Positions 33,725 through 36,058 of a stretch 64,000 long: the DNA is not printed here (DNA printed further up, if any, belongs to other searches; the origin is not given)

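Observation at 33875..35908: Tri-functional chorismate mutase / prephenate dehydratase-ACT / type I-beta DAHP synthase fusion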

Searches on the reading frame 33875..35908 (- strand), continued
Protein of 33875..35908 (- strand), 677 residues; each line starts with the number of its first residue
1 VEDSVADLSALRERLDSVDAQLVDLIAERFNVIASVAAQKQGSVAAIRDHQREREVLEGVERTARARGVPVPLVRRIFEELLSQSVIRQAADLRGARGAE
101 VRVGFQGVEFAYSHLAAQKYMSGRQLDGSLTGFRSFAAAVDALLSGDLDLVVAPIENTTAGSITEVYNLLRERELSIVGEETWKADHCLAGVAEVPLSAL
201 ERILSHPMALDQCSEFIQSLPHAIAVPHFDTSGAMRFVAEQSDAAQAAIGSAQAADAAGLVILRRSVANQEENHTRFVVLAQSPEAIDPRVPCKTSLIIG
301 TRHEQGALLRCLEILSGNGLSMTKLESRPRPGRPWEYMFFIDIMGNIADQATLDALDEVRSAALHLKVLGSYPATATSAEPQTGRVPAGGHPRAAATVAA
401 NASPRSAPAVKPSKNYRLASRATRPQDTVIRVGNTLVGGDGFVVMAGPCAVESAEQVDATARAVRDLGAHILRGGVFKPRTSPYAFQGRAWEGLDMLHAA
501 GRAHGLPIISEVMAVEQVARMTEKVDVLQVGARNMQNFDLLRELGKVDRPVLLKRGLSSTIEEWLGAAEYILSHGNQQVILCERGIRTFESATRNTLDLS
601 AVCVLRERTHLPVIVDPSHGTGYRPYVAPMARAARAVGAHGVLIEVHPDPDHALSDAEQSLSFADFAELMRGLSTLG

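Call 47: find_homologous_proteins(query=P0142, max_evalue=1e-50)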
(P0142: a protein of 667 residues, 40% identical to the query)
Query P0142 (667 aa): 4738 proteins with E <= 1e-50 among 8000 candidates; the best 120 are listed.
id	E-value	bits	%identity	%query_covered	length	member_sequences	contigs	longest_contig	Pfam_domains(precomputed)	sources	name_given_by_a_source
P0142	0.0e+0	1466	100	100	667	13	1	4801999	PF00800.24,PF00793.27,PF01817.27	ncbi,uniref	ncbi:3-deoxy-7-phosphoheptulonate synthase [Agarivorans sp. DSG3-1]|uniref:3-deoxy-7-phosphoheptulon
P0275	0.0e+0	1301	88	100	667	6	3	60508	PF00800.24,PF00793.27,PF01817.27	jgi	-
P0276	0.0e+0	1293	87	100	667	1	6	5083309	PF00800.24,PF00793.27,PF01817.27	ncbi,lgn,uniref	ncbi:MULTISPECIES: 3-deoxy-7-phosphoheptulonate synthase [unclassified Agarivorans]|uniref:3-deoxy-7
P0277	0.0e+0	1102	74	100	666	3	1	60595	PF00800.24,PF00793.27,PF01817.27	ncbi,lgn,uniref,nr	ncbi:3-deoxy-7-phosphoheptulonate synthase [Aliagarivorans taiwanensis]|uniref:3-deoxy-7-phosphohept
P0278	1.5e-293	993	67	100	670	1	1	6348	PF03102.21,PF00800.24,PF00793.27,PF01817.27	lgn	-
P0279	5.0e-288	975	66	100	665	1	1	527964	PF00800.24,PF00793.27,PF01817.27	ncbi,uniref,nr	ncbi:chorismate mutase [Alginatibacterium sediminis]|uniref:chorismate mutase n=1 Tax=Alginatibacter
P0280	1.6e-277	940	64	100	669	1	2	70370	PF03102.21,PF00800.24,PF00793.27,PF01817.27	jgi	jgi:chorismate mutase/prephenate dehydratase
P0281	2.7e-251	853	59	100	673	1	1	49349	PF03102.21,PF00800.24,PF00793.27,PF01817.27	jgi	-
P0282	7.9e-224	763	54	99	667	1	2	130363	PF03102.21,PF00800.24,PF00793.27,PF01817.27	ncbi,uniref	ncbi:3-deoxy-7-phosphoheptulonate synthase [Corallincola platygyrae]|uniref:chorismate mutase n=1 Ta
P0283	1.4e-221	755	53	100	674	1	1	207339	PF03102.21,PF00800.24,PF01842.32,PF00793.27,PF01817.27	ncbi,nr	ncbi:bifunctional 3-deoxy-7-phosphoheptulonate synthase/chorismate mutase [Marinobacter hydrocarbono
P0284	1.1e-215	736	52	99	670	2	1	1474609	PF03102.21,PF00800.24,PF00793.27,PF01817.27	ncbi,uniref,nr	ncbi:3-deoxy-7-phosphoheptulonate synthase [Corallincola luteus]|uniref:chorismate mutase n=1 Tax=Co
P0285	1.2e-215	736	52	100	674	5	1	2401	PF03102.21,PF00800.24,PF00793.27,PF01817.27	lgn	-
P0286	4.8e-215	734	51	100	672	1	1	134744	PF03102.21,PF00800.24,PF01842.32,PF00793.27,PF01817.27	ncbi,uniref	ncbi:prephenate dehydratase [Celerinatantimonas sp. YJH-8]|uniref:prephenate dehydratase n=1 Tax=Cel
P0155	1.7e-213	729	51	100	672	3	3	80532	PF03102.21,PF00800.24,PF01842.32,PF00793.27,PF01817.27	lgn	-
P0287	2.4e-211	722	53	100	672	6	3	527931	PF03102.21,PF00800.24,PF00793.27,PF01817.27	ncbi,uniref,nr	ncbi:bifunctional 3-deoxy-7-phosphoheptulonate synthase/chorismate mutase [Ferrimonas balearica]|uni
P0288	1.3e-210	719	50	100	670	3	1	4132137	PF00800.24,PF01842.32,PF00793.27,PF01817.27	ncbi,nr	ncbi:MAG: 2-dehydro-3-deoxyphosphooctonate aldolase [Candidatus Celerinatantimonas neptuna]|nr:MAG: 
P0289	4.8e-209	714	50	100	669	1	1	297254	PF03102.21,PF00800.24,PF01842.32,PF00793.27,PF01817.27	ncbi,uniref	ncbi:prephenate dehydratase [Celerinatantimonas yamalensis]|uniref:chorismate mutase n=1 Tax=Celerin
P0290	6.5e-209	714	50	100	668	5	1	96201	PF00800.24,PF01842.32,PF00793.27,PF01817.27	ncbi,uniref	ncbi:prephenate dehydratase [Celerinatantimonas sp. MCCC 1A17872]|uniref:prephenate dehydratase n=1 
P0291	1.1e-208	713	49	100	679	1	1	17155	PF00800.24,PF01842.32,PF00793.27,PF01817.27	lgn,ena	-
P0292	1.5e-205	702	49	100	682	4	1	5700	PF00800.24,PF01842.32,PF00793.27,PF01817.27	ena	-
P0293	5.5e-205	701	49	100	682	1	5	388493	PF03102.21,PF00800.24,PF01842.32,PF00793.27,PF01817.27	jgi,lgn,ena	-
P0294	6.9e-204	697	49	99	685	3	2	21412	PF03102.21,PF00800.24,PF01842.32,PF00793.27,PF01817.27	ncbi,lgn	ncbi:MAG: hypothetical protein Kow00104_02260 [Rhodothalassiaceae bacterium]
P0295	2.6e-203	695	50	100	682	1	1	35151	PF03102.21,PF00800.24,PF00793.27,PF01817.27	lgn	-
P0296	1.3e-201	689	49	100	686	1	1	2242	PF03102.21,PF00800.24,PF00793.27,PF01817.27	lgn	-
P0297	2.1e-201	689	48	100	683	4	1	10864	PF03102.21,PF00800.24,PF01842.32,PF00793.27,PF01817.27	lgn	-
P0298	4.7e-200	684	48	99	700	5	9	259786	PF03102.21,PF00800.24,PF00793.27,PF01817.27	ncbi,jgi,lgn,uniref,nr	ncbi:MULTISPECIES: bifunctional 3-deoxy-7-phosphoheptulonate synthase/chorismate mutase [unclassifie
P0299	6.0e-200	684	49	100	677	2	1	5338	PF03102.21,PF00800.24,PF01842.32,PF00793.27,PF01817.27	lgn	-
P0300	5.0e-199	681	47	100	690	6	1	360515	PF03102.21,PF00800.24,PF01842.32,PF00793.27,PF01817.27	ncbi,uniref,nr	ncbi:hypothetical protein JCM17844_08810 [Iodidimonas gelatinilytica]|uniref:chorismate mutase n=1 T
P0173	1.1e-198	680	48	100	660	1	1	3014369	PF00800.24,PF00793.27,PF01817.27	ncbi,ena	-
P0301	1.9e-198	679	49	100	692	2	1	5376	PF03102.21,PF00800.24,PF00793.27,PF01817.27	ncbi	-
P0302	7.6e-198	677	47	100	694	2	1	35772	PF03102.21,PF00800.24,PF01842.32,PF00793.27,PF01817.27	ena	-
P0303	1.7e-196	672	48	99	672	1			PF03102.21,PF00800.24,PF01842.32,PF00793.27,PF01817.27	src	-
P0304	2.0e-196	672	47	99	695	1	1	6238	PF03102.21,PF00800.24,PF00793.27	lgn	-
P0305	3.2e-196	672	47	99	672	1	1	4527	PF03102.21,PF00800.24,PF01842.32,PF00793.27,PF01817.27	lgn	-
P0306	1.8e-195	669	49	99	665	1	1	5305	PF03102.21,PF00800.24,PF00793.27,PF01817.27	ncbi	-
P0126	2.3e-195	669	47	99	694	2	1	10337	PF03102.21,PF00800.24,PF01842.32,PF00793.27,PF01817.27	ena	-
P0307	8.1e-195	667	47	99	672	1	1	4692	PF03102.21,PF00800.24,PF01842.32,PF00793.27,PF01817.27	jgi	-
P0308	8.3e-195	667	48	99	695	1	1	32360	PF00800.24,PF00793.27,PF01817.27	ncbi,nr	ncbi:MAG: 3-deoxy-7-phosphoheptulonate synthase [bacterium]|nr:3-deoxy-7-phosphoheptulonate synthase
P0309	5.5e-194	664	47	100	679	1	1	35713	PF03102.21,PF00800.24,PF00793.27,PF01817.27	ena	-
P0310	4.2e-193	661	46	100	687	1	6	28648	PF03102.21,PF00800.24,PF00793.27,PF01817.27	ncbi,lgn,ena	-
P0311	1.5e-192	660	45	100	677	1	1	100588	PF03102.21,PF00800.24,PF00793.27,PF01817.27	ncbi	-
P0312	1.7e-192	659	46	100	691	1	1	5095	PF03102.21,PF00800.24,PF00793.27,PF01817.27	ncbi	-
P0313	2.1e-192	659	46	100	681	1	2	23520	PF03102.21,PF00800.24,PF00793.27,PF01817.27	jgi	-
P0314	2.4e-192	659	46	100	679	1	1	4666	PF03102.21,PF00800.24,PF00793.27,PF01817.27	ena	-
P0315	2.5e-192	659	46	100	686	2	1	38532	PF03102.21,PF00800.24,PF00793.27,PF01817.27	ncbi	-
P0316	4.4e-192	658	46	99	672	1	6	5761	PF03102.21,PF00800.24,PF00793.27,PF01817.27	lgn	-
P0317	5.4e-192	658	45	99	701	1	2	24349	PF00800.24,PF00793.27,PF01817.27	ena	-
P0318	5.6e-192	658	46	99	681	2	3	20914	PF03102.21,PF00800.24,PF00793.27,PF01817.27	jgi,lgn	-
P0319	5.6e-192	658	45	100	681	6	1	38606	PF03102.21,PF00800.24,PF01842.32,PF00793.27,PF01817.27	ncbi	-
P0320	7.6e-192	657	48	99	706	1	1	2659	PF03102.21,PF00800.24,PF00793.27,PF01817.27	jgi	jgi:chorismate mutase/prephenate dehydratase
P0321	7.7e-192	657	46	99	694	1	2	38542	PF00800.24,PF00793.27,PF01817.27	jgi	jgi:chorismate mutase/prephenate dehydratase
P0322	7.7e-192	657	46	99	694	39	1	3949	PF03102.21,PF00800.24,PF00793.27,PF01817.27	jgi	jgi:chorismate mutase/prephenate dehydratase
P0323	1.2e-191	656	45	100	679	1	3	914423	PF03102.21,PF00800.24,PF00793.27,PF01817.27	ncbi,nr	ncbi:MAG: bifunctional 3-deoxy-7-phosphoheptulonate synthase/chorismate mutase [Ignavibacteriales ba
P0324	1.8e-191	656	45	99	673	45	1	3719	PF03102.21,PF00800.24,PF01842.32,PF00793.27,PF01817.27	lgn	-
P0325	1.9e-191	656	46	99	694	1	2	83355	PF03102.21,PF00800.24,PF01842.32,PF00793.27,PF01817.27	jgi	jgi:chorismate mutase / prephenate dehydratase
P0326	2.1e-191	656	46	100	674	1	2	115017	PF03102.21,PF00800.24,PF00793.27,PF01817.27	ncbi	-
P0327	2.6e-191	655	45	100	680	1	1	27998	PF03102.21,PF00800.24,PF00793.27,PF01817.27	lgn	-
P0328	2.9e-191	655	47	99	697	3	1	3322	PF00800.24,PF00793.27,PF01817.27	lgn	-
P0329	3.1e-191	655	46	100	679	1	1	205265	PF03102.21,PF00800.24,PF00793.27,PF01817.27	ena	-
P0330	3.2e-191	655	45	100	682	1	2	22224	PF03102.21,PF00800.24,PF00793.27,PF01817.27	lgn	-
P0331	3.4e-191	655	46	100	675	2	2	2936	PF03102.21,PF00800.24,PF00793.27,PF01817.27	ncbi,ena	-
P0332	3.9e-191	655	46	99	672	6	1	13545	PF03102.21,PF00800.24,PF01842.32,PF00793.27,PF01817.27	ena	-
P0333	3.9e-191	655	45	100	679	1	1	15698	PF03102.21,PF00800.24,PF00793.27,PF01817.27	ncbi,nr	ncbi:MAG: bifunctional 3-deoxy-7-phosphoheptulonate synthase/chorismate mutase [Ignavibacteriae bact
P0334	4.2e-191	655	46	100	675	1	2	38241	PF00800.24,PF00793.27,PF01817.27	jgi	jgi:chorismate mutase/prephenate dehydratase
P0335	4.2e-191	655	46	100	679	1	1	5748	PF03102.21,PF00800.24,PF00793.27,PF01817.27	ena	-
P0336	4.8e-191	654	45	100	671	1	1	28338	PF03102.21,PF00800.24,PF00793.27,PF01817.27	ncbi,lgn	-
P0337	5.0e-191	654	46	99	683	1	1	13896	PF03102.21,PF00800.24,PF01842.32,PF00793.27,PF01817.27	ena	-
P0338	5.7e-191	654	46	100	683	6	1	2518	PF00800.24,PF00793.27,PF01817.27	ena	-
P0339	5.7e-191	654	46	99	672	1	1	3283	PF03102.21,PF00800.24,PF00793.27,PF01817.27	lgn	-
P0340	6.3e-191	654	47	99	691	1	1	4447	PF03102.21,PF00800.24,PF00793.27,PF01817.27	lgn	-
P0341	6.7e-191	654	46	99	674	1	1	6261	PF03102.21,PF00800.24,PF00793.27,PF01817.27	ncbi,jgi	-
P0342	7.0e-191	654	45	100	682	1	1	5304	PF03102.21,PF00800.24,PF00793.27,PF01817.27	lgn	-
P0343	7.4e-191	654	46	99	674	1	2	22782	PF03102.21,PF00800.24,PF00793.27,PF01817.27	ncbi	-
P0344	8.4e-191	654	46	99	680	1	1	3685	PF03102.21,PF00800.24,PF00793.27,PF01817.27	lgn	-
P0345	8.6e-191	654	46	99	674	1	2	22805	PF03102.21,PF00800.24,PF00793.27,PF01817.27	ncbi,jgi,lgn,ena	-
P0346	1.7e-190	653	47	100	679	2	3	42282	PF00800.24,PF00793.27,PF01817.27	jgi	-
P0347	2.3e-190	652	45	99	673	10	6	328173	PF03102.21,PF00800.24,PF01842.32,PF00793.27,PF01817.27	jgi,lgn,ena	-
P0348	4.0e-190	651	47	99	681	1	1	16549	PF00800.24,PF00793.27,PF01817.27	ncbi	-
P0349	4.2e-190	651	45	99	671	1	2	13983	PF03102.21,PF00800.24,PF00793.27,PF01817.27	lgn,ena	-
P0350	4.6e-190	651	50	100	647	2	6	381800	PF00800.24,PF00793.27,PF01817.27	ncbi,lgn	-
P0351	5.3e-190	651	46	100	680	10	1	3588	PF03102.21,PF00800.24,PF00793.27,PF01817.27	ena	-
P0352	6.5e-190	651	45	99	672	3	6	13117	PF03102.21,PF00800.24,PF00793.27,PF01817.27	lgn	-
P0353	6.9e-190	651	46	99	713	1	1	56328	PF03102.21,PF00800.24,PF00793.27,PF01817.27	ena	-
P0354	7.9e-190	650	45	99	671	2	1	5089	PF03102.21,PF00800.24,PF00793.27,PF01817.27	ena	-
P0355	1.2e-189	650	45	100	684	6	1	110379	PF03102.21,PF00800.24,PF01842.32,PF00793.27,PF01817.27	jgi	jgi:chorismate mutase/prephenate dehydratase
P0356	1.2e-189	650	45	100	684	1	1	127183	PF03102.21,PF00800.24,PF00793.27,PF01817.27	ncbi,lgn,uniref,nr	ncbi:bifunctional 3-deoxy-7-phosphoheptulonate synthase/chorismate mutase [Stygiobacter electus]|uni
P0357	1.2e-189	650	45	100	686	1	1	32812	PF03102.21,PF00800.24,PF00793.27,PF01817.27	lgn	-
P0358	1.3e-189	650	44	100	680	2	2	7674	PF03102.21,PF00800.24,PF00793.27,PF01817.27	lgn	-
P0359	1.6e-189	649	45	99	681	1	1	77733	PF03102.21,PF00800.24,PF00793.27,PF01817.27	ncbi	ncbi:MAG: bifunctional 3-deoxy-7-phosphoheptulonate synthase/chorismate mutase [bacterium]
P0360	1.8e-189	649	46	100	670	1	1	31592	PF03102.21,PF00800.24,PF00793.27,PF01817.27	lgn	-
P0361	2.4e-189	649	46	100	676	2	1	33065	PF03102.21,PF00800.24,PF00793.27,PF01817.27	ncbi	-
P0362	2.6e-189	649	46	100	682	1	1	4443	PF03102.21,PF00800.24,PF00793.27,PF01817.27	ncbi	-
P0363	2.9e-189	649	45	100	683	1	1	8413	PF03102.21,PF00800.24,PF00793.27,PF01817.27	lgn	-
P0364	3.8e-189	648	46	99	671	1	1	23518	PF03102.21,PF00800.24,PF00793.27,PF01817.27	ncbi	-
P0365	4.5e-189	648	46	99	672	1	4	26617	PF03102.21,PF00800.24,PF01842.32,PF00793.27,PF01817.27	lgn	-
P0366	4.9e-189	648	46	100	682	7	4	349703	PF03102.21,PF00800.24,PF01842.32,PF00793.27,PF01817.27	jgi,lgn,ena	jgi:chorismate mutase/prephenate dehydratase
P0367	5.7e-189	648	45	100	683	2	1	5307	PF00800.24,PF00793.27,PF01817.27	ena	-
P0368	7.2e-189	647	46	99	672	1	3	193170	PF03102.21,PF00800.24,PF01842.32,PF00793.27,PF01817.27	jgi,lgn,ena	-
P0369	7.6e-189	647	46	99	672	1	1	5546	PF03102.21,PF00800.24,PF01842.32,PF00793.27,PF01817.27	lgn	-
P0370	9.0e-189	647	46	100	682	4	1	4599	PF03102.21,PF00800.24,PF01842.32,PF00793.27,PF01817.27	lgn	-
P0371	9.4e-189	647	45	100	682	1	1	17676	PF03102.21,PF00800.24,PF00793.27,PF01817.27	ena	-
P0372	9.7e-189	647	45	100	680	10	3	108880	PF03102.21,PF00800.24,PF00793.27,PF01817.27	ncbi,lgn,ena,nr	ncbi:MAG: phospho-2-dehydro-3-deoxyheptonate [Ignavibacteria bacterium]|nr:MAG: phospho-2-dehydro-3-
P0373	1.1e-188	647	45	100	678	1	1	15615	PF03102.21,PF00800.24,PF00793.27,PF01817.27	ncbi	ncbi:bifunctional 3-deoxy-7-phosphoheptulonate synthase/chorismate mutase [Bacteroidota bacterium]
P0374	1.1e-188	647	45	100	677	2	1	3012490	PF03102.21,PF00800.24,PF01842.32,PF00793.27,PF01817.27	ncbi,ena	-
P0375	1.2e-188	647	45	100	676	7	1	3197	PF03102.21,PF00800.24,PF00793.27,PF01817.27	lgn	-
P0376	1.5e-188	646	45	100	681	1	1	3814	PF03102.21,PF00800.24,PF00793.27,PF01817.27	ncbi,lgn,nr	ncbi:MAG: 3-deoxy-D-arabinoheptulosonate-7-phosphate synthase [Ignavibacteriae bacterium]|nr:MAG: 3-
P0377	1.5e-188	646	45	100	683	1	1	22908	PF03102.21,PF00800.24,PF00793.27,PF01817.27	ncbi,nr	ncbi:MAG: 3-deoxy-7-phosphoheptulonate synthase [Ignavibacteriales bacterium]|nr:MAG: 3-deoxy-7-phos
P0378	1.6e-188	646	45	100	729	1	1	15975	PF03102.21,PF00800.24,PF00793.27,PF01817.27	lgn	-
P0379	1.8e-188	646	45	100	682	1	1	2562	PF03102.21,PF00800.24,PF00793.27,PF01817.27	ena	-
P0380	1.8e-188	646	45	100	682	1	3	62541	PF03102.21,PF00800.24,PF00793.27,PF01817.27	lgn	-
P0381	1.9e-188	646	45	100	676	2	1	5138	PF03102.21,PF00800.24,PF00793.27,PF01817.27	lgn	-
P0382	2.2e-188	646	46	100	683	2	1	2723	PF03102.21,PF00800.24,PF00793.27,PF01817.27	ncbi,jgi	ncbi:MAG: bifunctional 3-deoxy-7-phosphoheptulonate synthase/chorismate mutase [Melioribacteraceae b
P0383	2.3e-188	646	45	100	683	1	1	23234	PF03102.21,PF00800.24,PF00793.27,PF01817.27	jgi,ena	-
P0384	2.3e-188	646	45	100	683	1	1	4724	PF03102.21,PF00800.24,PF00793.27,PF01817.27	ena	-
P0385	2.7e-188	645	45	100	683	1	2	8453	PF03102.21,PF00800.24,PF00793.27,PF01817.27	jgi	-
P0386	3.1e-188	645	45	99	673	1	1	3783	PF00800.24,PF01842.32,PF00793.27,PF01817.27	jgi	jgi:chorismate mutase/prephenate dehydratase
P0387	3.3e-188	645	47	99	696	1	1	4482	PF03102.21,PF00800.24,PF00793.27,PF01817.27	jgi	jgi:chorismate mutase/prephenate dehydratase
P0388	4.2e-188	645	45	100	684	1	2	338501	PF03102.21,PF00800.24,PF00793.27,PF01817.27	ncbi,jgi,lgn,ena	ncbi:MAG: bifunctional 3-deoxy-7-phosphoheptulonate synthase/chorismate mutase [Stygiobacter sp.]|jg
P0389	4.2e-188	645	45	100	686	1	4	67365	PF03102.21,PF00800.24,PF00793.27,PF01817.27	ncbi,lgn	-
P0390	4.4e-188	645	45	100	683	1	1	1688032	PF03102.21,PF00800.24,PF00793.27,PF01817.27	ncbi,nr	ncbi:MAG: bifunctional 3-deoxy-7-phosphoheptulonate synthase/chorismate mutase [Ignavibacteriales ba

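Call 69: predict_structure(alignment_id=A2)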
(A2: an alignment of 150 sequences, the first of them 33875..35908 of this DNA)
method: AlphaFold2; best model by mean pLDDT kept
length: 677 residues; sequences in the alignment: 150
mean_pLDDT: 87.7   pTM: 0.78
mean pLDDT of the five models: 87.7, 87.6, 87.2, 87.1, 85.5
residues with pLDDT >= 90: 433; 70-90: 179; 50-70: 36; < 50: 29
segments of 3 or more residues with pLDDT < 50: 1-3, 390-406, 481-486
pLDDT, mean of each block of 10 residues (from residue 1): 63 92 92 86 79 84 83 84 84 73 94 93 88 95 97 88 87 94 92 95 95 93 94 96 97 95 93 90 89 91 87 93 83 72 93 95 94 71 70 37 48 87 92 91 95 95 93 82 57 95 94 94 96 94 97 93 97 97 81 74 94 96 94 96 96 89 96 84
secondary structure, 60 per line:
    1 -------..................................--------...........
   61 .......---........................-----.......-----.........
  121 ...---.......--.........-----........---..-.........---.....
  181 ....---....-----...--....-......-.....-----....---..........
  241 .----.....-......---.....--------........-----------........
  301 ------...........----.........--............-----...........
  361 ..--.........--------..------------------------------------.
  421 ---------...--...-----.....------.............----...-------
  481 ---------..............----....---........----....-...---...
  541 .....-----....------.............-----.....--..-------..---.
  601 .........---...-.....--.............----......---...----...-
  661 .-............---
elements in order: H8-41 H50-67 H71-94 E100-106 H112-123 E127-133 H136-144 E150-157 H164-172 E176-184 E188-191 E202-205 H207-212 H214-218 E224-227 H231-241 E246-250 H252-257 E261-265 E274-281 E293-300 H307-317 E322-330 E333-344 H350-362 E365-373 E430-432 E435-437 E443-447 H454-466 E471-473 H490-503 E508-511 H515-522 E527-530 H538-545 E551-554 H561-573 E579-583 H600-608 E613-615 H617-621 H624-636 E641-646 H663-674
